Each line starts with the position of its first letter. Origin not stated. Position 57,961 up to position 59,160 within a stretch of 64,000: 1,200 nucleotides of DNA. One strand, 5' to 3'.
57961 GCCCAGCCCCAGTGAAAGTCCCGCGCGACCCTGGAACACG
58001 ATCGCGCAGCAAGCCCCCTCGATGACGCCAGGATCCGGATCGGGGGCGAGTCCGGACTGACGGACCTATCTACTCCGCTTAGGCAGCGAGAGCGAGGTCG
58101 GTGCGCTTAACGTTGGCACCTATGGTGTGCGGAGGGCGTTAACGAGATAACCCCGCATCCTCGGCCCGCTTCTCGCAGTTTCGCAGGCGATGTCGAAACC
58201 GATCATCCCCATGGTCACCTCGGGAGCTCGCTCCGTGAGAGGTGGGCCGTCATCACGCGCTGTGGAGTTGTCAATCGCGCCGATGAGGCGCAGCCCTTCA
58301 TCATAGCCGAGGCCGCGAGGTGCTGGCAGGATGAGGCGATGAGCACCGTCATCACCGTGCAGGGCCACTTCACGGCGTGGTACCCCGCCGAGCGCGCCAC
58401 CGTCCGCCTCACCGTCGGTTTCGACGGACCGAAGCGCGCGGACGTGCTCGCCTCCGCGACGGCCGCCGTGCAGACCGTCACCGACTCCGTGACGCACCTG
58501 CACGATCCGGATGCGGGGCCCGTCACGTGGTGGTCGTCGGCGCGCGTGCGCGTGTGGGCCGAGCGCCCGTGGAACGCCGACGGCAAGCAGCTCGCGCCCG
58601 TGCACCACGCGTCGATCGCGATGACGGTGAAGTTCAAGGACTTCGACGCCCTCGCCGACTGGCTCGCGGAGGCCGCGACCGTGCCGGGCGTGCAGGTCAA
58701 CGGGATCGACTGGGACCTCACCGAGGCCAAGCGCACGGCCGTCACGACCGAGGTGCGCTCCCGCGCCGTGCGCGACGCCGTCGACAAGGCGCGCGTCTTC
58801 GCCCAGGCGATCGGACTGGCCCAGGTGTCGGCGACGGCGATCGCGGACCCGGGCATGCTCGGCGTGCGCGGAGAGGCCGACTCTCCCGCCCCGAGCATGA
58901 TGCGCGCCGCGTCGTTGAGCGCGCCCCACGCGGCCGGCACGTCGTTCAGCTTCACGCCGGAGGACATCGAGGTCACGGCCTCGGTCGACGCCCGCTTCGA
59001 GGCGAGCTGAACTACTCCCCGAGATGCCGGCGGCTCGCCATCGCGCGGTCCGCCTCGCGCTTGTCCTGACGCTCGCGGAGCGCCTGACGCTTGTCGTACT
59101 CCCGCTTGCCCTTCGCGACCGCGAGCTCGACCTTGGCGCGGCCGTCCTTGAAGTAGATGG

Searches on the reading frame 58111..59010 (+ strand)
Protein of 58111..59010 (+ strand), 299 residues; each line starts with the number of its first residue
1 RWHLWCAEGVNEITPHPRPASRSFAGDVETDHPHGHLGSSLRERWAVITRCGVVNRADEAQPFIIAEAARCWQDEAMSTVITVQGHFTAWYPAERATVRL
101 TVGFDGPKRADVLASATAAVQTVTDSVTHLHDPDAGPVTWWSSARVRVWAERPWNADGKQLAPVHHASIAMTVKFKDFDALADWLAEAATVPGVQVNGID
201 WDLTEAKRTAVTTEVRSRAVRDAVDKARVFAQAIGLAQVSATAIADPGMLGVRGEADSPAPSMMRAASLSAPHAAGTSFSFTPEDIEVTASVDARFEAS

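Call 11: search_protein_families(library=pfam, proteins=[window:58111-59010:+])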
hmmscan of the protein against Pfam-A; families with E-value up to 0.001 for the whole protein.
window:58111-59010:+ (299 aa): 1 family
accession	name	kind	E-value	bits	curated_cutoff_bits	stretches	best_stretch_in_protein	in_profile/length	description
PF04402.19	SIMPL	-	1.6e-29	104.1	25.2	1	81-296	1-205/205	Protein of unknown function (DUF541)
